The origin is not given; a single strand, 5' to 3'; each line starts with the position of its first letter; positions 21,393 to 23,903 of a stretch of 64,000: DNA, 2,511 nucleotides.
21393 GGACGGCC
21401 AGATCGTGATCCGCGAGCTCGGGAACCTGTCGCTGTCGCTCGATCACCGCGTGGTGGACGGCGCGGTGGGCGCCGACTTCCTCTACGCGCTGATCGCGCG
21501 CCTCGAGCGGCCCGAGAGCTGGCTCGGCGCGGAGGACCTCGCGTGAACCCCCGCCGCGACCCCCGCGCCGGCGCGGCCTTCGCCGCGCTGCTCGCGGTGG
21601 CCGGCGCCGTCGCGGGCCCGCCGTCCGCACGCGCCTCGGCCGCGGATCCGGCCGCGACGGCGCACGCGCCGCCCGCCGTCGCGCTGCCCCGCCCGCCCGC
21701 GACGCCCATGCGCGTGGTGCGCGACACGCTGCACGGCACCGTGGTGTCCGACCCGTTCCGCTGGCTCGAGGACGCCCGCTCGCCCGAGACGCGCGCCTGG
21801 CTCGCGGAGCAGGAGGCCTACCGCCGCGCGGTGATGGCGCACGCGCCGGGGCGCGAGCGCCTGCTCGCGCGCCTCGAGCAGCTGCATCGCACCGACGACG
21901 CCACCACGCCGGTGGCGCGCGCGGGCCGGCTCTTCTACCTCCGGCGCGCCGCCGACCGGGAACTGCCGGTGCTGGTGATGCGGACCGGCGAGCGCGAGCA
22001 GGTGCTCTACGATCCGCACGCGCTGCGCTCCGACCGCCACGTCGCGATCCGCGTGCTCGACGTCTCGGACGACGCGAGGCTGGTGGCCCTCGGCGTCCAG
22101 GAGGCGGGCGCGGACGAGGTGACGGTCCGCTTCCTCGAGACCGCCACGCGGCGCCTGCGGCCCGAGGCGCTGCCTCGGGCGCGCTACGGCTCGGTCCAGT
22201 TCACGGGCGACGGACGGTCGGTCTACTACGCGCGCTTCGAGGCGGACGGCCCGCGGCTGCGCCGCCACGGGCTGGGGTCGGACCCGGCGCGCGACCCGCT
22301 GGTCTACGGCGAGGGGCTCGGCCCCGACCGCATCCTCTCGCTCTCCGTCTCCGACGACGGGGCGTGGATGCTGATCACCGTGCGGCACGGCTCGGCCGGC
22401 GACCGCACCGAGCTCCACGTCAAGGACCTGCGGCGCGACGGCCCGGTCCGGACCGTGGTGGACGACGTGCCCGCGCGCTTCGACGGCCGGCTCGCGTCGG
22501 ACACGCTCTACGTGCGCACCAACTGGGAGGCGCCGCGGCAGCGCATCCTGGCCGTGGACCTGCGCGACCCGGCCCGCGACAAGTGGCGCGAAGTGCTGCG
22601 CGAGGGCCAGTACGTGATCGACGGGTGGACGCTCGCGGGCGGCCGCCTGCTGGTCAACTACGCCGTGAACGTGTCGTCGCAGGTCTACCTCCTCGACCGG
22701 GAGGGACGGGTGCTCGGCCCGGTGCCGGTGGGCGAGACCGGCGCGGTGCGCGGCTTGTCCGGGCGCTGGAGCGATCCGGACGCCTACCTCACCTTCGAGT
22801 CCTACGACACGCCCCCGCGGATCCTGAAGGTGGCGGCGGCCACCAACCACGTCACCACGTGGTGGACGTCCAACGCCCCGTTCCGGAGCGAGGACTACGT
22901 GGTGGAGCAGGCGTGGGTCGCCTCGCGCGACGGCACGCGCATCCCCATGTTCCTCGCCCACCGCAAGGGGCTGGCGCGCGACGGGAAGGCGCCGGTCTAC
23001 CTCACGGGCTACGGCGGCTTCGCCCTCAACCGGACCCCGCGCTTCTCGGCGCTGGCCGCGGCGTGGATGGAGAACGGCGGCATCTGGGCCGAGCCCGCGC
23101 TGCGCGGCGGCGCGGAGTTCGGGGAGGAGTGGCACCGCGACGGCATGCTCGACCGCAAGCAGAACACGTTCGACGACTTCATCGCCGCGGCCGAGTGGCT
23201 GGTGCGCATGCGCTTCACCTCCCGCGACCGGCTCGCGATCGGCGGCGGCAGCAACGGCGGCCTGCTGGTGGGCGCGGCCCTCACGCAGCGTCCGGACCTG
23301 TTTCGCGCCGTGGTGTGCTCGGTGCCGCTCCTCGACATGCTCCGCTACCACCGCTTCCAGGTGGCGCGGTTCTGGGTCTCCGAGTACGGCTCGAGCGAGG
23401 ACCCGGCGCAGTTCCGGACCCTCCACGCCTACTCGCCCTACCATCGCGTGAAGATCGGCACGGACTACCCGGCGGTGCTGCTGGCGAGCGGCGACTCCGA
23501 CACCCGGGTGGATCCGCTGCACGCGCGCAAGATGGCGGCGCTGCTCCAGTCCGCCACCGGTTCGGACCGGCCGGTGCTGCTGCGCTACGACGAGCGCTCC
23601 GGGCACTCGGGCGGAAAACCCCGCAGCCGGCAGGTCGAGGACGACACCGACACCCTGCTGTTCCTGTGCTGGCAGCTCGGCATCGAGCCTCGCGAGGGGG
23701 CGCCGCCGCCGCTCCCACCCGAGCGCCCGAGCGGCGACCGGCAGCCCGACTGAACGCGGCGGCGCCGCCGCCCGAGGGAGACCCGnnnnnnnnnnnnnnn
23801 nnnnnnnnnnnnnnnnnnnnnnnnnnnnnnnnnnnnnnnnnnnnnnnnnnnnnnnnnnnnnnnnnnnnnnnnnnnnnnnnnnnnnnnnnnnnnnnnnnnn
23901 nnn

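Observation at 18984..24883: Scrambled 2-oxoacid dehydrogenase operon: E1beta-ABM-E2-secreted prolyl oligopeptidase-E1alpha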

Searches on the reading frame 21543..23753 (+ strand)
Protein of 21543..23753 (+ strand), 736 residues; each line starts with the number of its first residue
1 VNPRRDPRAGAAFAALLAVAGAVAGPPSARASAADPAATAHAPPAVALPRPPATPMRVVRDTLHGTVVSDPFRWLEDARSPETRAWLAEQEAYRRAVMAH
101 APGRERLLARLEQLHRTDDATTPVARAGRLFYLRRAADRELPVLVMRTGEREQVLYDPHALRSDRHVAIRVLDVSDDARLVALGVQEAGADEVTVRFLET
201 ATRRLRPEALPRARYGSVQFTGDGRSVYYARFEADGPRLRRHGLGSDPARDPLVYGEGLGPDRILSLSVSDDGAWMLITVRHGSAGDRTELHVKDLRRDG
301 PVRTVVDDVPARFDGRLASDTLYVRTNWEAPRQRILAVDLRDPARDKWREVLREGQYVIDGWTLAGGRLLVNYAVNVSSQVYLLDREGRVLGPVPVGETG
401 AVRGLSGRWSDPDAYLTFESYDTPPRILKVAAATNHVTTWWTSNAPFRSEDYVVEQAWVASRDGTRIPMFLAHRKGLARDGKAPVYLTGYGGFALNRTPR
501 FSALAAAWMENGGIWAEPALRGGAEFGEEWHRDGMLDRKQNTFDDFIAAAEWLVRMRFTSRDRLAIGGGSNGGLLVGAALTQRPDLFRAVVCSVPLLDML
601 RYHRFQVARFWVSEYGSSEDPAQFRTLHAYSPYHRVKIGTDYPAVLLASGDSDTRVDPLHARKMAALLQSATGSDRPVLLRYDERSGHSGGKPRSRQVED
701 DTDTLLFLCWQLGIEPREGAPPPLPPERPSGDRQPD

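Call 6: search_protein_families(library=pfam, proteins=[window:21543-23753:+])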
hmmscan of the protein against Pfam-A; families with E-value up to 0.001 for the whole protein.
window:21543-23753:+ (736 aa): 3 families
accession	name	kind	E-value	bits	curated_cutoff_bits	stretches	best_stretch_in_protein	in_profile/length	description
PF02897.21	Peptidase_S9_N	-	1.3e-74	251.9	24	1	57-440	7-411/414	Prolyl oligopeptidase, N-terminal beta-propeller domain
PF00326.27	Peptidase_S9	-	1e-53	182.5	22.6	1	500-713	2-211/213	Prolyl oligopeptidase family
PF00561.26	Abhydrolase_1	-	0.00051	20.2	25.8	0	540-599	49-112/245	alpha/beta hydrolase fold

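Call 7: search_protein_families(library=ncbifam, proteins=[window:21543-23753:+])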
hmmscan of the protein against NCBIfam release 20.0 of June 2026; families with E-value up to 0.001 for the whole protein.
window:21543-23753:+ (736 aa): 3 families
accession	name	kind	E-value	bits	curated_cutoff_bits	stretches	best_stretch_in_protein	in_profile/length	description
NF007511.0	PRK10115.1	equivalog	9.8e-49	166.4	1313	1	62-699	13-663/686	oligopeptidase B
NF050058.1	e_dPHAscl_type1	hypoth_equivalog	6.5e-06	25.8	150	1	530-683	72-215/276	extracellular catalytic domain type 1 short-chain-length polyhydroxyalkanoate depolymerase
NF053518.1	DipepPtdsDpp5Prph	equivalog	3.8e-05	22.4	900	1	420-656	360-602/655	dipeptidyl-peptidase Dpp5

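Call 8: find_encoding_contigs(protein=window:21543-23753:+, flank=10000, max_places=6)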
Protein window:21543-23753:+ (736 aa): no gene with exactly this product is on record in the collection.

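Call 9: find_homologous_proteins(query=window:21543-23753:+, max_evalue=1e-20)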
Query window:21543-23753:+ (736 aa): 475 proteins with E <= 1e-20 among 8000 candidates; the best 120 are listed.
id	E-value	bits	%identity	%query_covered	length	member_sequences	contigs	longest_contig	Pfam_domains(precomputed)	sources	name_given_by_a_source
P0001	0.0e+0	1671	100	100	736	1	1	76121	PF00326.28,PF02897.22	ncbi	-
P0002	0.0e+0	1203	74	93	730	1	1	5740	PF00326.28,PF02897.22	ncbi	ncbi:MAG: prolyl oligopeptidase family serine peptidase [Candidatus Eisenbacteria bacterium]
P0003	0.0e+0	1200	74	95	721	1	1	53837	PF00326.28,PF02897.22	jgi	-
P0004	0.0e+0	1038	66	90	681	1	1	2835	PF00326.28,PF02897.22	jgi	jgi:prolyl oligopeptidase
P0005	2.3e-295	1000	62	96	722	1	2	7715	PF00326.28,PF02897.22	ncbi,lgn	-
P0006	8.2e-293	992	62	94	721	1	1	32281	PF00326.28,PF02897.22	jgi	-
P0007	2.4e-291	987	62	95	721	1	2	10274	PF00326.28,PF02897.22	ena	-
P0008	5.3e-289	979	61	92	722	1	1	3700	PF00326.28,PF02897.22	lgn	-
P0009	1.4e-284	964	58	94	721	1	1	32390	PF00326.28,PF02897.22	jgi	jgi:prolyl oligopeptidase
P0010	8.3e-284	962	60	93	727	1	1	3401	PF00326.28,PF02897.22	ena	-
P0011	1.3e-283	961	62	93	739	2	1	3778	PF00326.28,PF02897.22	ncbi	-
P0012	3.5e-283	960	59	92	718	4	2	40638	PF00326.28,PF02897.22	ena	-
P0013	1.6e-282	958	62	91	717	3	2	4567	PF00326.28,PF02897.22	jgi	jgi:prolyl oligopeptidase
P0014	1.6e-280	951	58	92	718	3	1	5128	PF00326.28,PF02897.22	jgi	jgi:prolyl oligopeptidase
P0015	1.6e-249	849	55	90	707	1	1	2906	PF00326.28,PF02897.22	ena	-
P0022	1.0e-243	829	57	93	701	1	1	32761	PF00326.28,PF02897.22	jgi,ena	-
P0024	9.6e-242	823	54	90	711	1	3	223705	PF00326.28,PF02897.22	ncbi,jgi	jgi:prolyl oligopeptidase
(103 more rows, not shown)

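Call 10: find_encoding_contigs(protein=P0001, flank=6000, max_places=3)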
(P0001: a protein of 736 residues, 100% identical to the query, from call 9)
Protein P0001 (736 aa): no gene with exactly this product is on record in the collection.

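Call 11: find_encoding_contigs(protein=P0003, flank=8000, max_places=3)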
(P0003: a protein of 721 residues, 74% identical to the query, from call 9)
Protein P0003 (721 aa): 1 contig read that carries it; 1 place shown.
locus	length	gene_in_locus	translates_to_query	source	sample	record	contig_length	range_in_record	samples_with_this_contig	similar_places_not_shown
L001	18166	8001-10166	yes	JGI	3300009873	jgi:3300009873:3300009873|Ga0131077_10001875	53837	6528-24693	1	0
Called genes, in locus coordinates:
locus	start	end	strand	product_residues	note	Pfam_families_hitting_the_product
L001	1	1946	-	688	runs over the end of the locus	PF01566:Nramp, PF00582:Usp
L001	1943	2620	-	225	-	PF01325:Fe_dep_repress, PF12802:MarR_2 (weak), PF01047:MarR (faint), PF02742:Fe_dep_repr_C, PF04023:FeoA (weak)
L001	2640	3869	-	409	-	-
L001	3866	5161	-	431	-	PF06537:DHOR, PF00034:Cytochrom_C (faint), PF06537:DHOR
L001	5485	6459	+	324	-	PF02779:Transket_pyr, PF02780:Transketolase_C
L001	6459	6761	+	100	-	PF03992:ABM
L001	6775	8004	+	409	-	PF00364:Biotin_lipoyl, PF25997:BSH_YhbJ (weak), PF02817:E3_binding, PF00198:2-oxoacid_dh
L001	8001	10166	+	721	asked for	PF02897:Peptidase_S9_N, PF00326:Peptidase_S9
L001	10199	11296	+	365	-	PF00676:E1_dh, PF02775:TPP_enzyme_C (faint)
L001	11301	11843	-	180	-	PF10604:Polyketide_cyc2, PF08327:AHSA1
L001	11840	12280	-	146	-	-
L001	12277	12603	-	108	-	PF03551:PadR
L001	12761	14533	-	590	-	PF01476:LysM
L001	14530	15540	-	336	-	PF00041:fn3 (faint), PF16656:Pur_ac_phosph_N (faint)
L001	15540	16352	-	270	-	PF00041:fn3, PF16656:Pur_ac_phosph_N, PF10179:NDNF (faint), PF00041:fn3 (weak)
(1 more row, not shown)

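Call 12: find_encoding_contigs(protein=P0006, flank=8000, max_places=3)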
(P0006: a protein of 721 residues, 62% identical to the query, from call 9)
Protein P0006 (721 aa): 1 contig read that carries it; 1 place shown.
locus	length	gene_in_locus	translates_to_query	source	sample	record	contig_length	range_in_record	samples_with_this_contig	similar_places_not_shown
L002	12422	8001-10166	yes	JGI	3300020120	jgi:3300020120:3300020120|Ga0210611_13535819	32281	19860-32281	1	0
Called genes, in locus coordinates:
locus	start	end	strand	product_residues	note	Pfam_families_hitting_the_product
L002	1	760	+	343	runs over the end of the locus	PF01545:Cation_efflux, PF16916:ZT_dimer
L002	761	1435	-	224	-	PF12146:Hydrolase_4, PF00561:Abhydrolase_1, PF12697:Abhydrolase_6 (faint), PF20408:Abhydrolase_11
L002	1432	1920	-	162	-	-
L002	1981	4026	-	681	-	PF01566:Nramp, PF00582:Usp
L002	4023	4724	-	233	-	PF01325:Fe_dep_repress, PF12802:MarR_2 (faint), PF02742:Fe_dep_repr_C, PF04023:FeoA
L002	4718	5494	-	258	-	PF13557:Phenol_MetA_deg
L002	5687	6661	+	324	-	PF02779:Transket_pyr, PF02780:Transketolase_C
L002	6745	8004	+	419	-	PF00364:Biotin_lipoyl, PF25997:BSH_YhbJ (weak), PF02817:E3_binding, PF00198:2-oxoacid_dh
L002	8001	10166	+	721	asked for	PF02897:Peptidase_S9_N, PF00326:Peptidase_S9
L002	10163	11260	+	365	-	PF00676:E1_dh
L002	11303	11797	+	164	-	PF05163:DinB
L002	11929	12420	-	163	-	?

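Call 13: find_encoding_contigs(protein=P0009, flank=7000, max_places=2)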
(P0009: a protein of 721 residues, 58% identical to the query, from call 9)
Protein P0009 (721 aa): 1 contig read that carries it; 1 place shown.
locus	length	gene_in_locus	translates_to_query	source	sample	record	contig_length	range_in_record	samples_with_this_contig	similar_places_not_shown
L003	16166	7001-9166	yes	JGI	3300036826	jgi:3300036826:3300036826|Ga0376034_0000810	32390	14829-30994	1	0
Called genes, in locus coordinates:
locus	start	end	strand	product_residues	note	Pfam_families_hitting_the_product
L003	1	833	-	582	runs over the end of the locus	PF13854:Kelch_HCF (faint), PF13415:Beta-prop_FBX42, PF24681:Kelch_KLHDC2_KLHL20_DRC7, PF24981:Beta-prop_ATRN-LZTR1 (weak), PF13415:Beta-prop_FBX42 (weak), PF24681:Kelch_KLHDC2_KLHL20_DRC7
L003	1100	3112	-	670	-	PF01566:Nramp, PF00582:Usp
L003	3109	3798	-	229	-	PF01325:Fe_dep_repress, PF02742:Fe_dep_repr_C, PF04023:FeoA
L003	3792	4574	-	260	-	PF13557:Phenol_MetA_deg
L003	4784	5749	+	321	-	PF02779:Transket_pyr, PF02780:Transketolase_C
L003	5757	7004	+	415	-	PF00364:Biotin_lipoyl, PF25984:BSH_YknX (faint), PF25997:BSH_YhbJ (weak), PF25919:BSH_CusB (faint), PF02817:E3_binding, PF00198:2-oxoacid_dh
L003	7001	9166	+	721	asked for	PF02897:Peptidase_S9_N, PF00326:Peptidase_S9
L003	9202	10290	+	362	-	PF00676:E1_dh, PF02775:TPP_enzyme_C (weak)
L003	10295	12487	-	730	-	PF01476:LysM (weak)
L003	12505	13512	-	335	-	PF00041:fn3 (weak)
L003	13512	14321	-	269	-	PF00041:fn3, PF16656:Pur_ac_phosph_N, PF10179:NDNF (faint), PF00041:fn3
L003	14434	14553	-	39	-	-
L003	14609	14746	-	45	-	-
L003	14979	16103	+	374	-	PF00437:T2SSE, PF13191:AAA_16 (faint), PF13401:AAA_22 (weak)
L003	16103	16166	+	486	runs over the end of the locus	?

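Call 14: find_encoding_contigs(protein=P0012, flank=7000, max_places=2)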
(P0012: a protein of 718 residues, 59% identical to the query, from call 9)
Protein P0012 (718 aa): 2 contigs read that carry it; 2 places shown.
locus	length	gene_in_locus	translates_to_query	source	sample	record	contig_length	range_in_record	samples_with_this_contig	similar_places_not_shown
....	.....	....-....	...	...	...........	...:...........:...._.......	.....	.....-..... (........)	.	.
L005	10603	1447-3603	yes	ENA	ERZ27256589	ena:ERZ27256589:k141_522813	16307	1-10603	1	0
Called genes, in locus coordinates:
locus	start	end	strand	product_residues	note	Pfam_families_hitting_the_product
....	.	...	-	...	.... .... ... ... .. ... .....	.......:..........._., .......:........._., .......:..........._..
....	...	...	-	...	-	-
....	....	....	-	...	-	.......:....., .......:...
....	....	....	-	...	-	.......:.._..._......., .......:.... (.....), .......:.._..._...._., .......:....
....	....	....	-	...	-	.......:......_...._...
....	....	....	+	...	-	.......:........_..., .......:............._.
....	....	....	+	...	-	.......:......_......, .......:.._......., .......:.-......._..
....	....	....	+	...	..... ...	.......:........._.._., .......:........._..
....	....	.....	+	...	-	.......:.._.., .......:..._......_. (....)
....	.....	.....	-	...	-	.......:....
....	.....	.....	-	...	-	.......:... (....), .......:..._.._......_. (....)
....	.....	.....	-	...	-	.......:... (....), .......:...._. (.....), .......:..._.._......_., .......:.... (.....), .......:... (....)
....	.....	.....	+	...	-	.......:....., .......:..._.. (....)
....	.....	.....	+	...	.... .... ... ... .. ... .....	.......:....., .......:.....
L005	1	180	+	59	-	?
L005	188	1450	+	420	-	PF00364:Biotin_lipoyl, PF02817:E3_binding, PF00198:2-oxoacid_dh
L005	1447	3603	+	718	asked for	PF02897:Peptidase_S9_N, PF00326:Peptidase_S9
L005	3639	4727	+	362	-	PF00676:E1_dh, PF02775:TPP_enzyme_C (weak)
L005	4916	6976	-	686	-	PF01476:LysM (weak)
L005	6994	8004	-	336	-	PF00041:fn3 (weak), PF16656:Pur_ac_phosph_N (weak)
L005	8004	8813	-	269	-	PF00041:fn3 (weak), PF16655:PhoD_N (faint), PF16656:Pur_ac_phosph_N, PF10179:NDNF (faint), PF00041:fn3 (weak)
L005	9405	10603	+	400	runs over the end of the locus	PF00437:T2SSE, PF13401:AAA_22 (weak)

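Call 15: find_encoding_contigs(protein=P0022, flank=7000, max_places=2)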
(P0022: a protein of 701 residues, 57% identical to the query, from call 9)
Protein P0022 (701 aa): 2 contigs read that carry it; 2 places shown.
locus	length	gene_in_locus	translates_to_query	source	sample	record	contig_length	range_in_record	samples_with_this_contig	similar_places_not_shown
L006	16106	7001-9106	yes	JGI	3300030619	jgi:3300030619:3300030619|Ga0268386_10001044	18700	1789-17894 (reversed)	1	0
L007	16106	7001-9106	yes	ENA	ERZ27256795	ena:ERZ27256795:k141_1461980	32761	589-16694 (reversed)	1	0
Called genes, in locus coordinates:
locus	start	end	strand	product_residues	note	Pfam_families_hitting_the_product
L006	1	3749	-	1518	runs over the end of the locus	?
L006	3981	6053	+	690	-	PF26550:Tricorn_2nd, PF07676:PD40, PF26549:Tricorn_N, PF07676:PD40 (weak), PF02129:Peptidase_S15 (faint), PF00561:Abhydrolase_1 (faint), PF20434:BD-FAE (faint), PF00326:Peptidase_S9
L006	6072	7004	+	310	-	PF02492:cobW, PF07683:CobW_C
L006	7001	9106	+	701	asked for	PF02897:Peptidase_S9_N, PF00326:Peptidase_S9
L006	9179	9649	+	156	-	PF22817:ApeP-like (weak), PF07977:FabA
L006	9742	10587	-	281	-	PF02811:PHP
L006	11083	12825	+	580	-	PF14306:PUA_2, PF01747:ATP-sulfurylase, PF01583:APS_kinase, PF13671:AAA_33 (weak)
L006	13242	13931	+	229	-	PF07238:PilZ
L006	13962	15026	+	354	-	PF00158:Sigma54_activat, PF14532:Sigma54_activ_2, PF01078:Mg_chelatase (faint), PF25601:AAA_lid_14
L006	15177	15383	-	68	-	-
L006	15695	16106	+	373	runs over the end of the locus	PF00158:Sigma54_activat, PF01078:Mg_chelatase (faint), PF14532:Sigma54_activ_2, PF07728:AAA_5 (faint), PF25601:AAA_lid_14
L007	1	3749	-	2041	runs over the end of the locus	PF27051:TamB_N (faint), PF04357:TamB, PF08479:POTRA_2 (faint), PF07244:POTRA, PF01103:Omp85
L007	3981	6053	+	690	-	PF26550:Tricorn_2nd (weak), PF07676:PD40, PF26549:Tricorn_N, PF07676:PD40 (weak), PF02129:Peptidase_S15 (faint), PF00561:Abhydrolase_1 (faint), PF20434:BD-FAE (faint), PF00326:Peptidase_S9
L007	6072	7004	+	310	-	PF02492:cobW, PF07683:CobW_C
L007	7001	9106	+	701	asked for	PF02897:Peptidase_S9_N, PF00326:Peptidase_S9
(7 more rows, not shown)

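Call 16: find_encoding_contigs(protein=P0024, flank=7000, max_places=2)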
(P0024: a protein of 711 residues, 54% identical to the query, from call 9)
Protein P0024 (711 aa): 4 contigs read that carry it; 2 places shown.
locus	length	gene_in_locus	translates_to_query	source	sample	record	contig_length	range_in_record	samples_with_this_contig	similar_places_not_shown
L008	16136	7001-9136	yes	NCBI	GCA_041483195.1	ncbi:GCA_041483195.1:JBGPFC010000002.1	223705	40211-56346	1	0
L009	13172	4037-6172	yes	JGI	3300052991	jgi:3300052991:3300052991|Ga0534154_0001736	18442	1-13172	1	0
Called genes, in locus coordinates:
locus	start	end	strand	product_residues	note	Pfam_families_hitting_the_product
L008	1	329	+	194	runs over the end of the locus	PF00574:CLP_protease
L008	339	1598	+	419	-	PF06689:zf-C4_ClpX, PF00493:MCM (weak), PF05496:RuvB_N (faint), PF13401:AAA_22 (weak), PF00004:AAA, PF07724:AAA_2, PF07728:AAA_5 (weak), PF10431:ClpB_D2-small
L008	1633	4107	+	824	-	PF02190:LON_substr_bdg, PF00004:AAA, PF07728:AAA_5, PF22667:Lon_lid, PF05362:Lon_C, PF13541:ChlI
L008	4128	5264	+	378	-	PF00266:Aminotran_5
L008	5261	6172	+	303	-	PF00389:2-Hacid_dh, PF02826:2-Hacid_dh_C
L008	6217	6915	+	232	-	PF02633:Creatininase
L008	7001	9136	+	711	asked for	PF02897:Peptidase_S9_N, PF00326:Peptidase_S9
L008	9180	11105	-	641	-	PF13534:Fer4_17 (faint), PF13237:Fer4_10 (faint)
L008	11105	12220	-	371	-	PF01979:Amidohydro_1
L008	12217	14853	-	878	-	PF01799:Fer2_2, PF01315:Ald_Xan_dh_C, PF02738:MoCoBD_1, PF20256:MoCoBD_2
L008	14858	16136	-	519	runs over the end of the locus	PF07687:M20_dimer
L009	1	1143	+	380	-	?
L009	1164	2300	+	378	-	PF00266:Aminotran_5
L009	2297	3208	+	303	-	PF00389:2-Hacid_dh, PF02826:2-Hacid_dh_C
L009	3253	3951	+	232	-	PF02633:Creatininase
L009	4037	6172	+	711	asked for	PF02897:Peptidase_S9_N, PF00326:Peptidase_S9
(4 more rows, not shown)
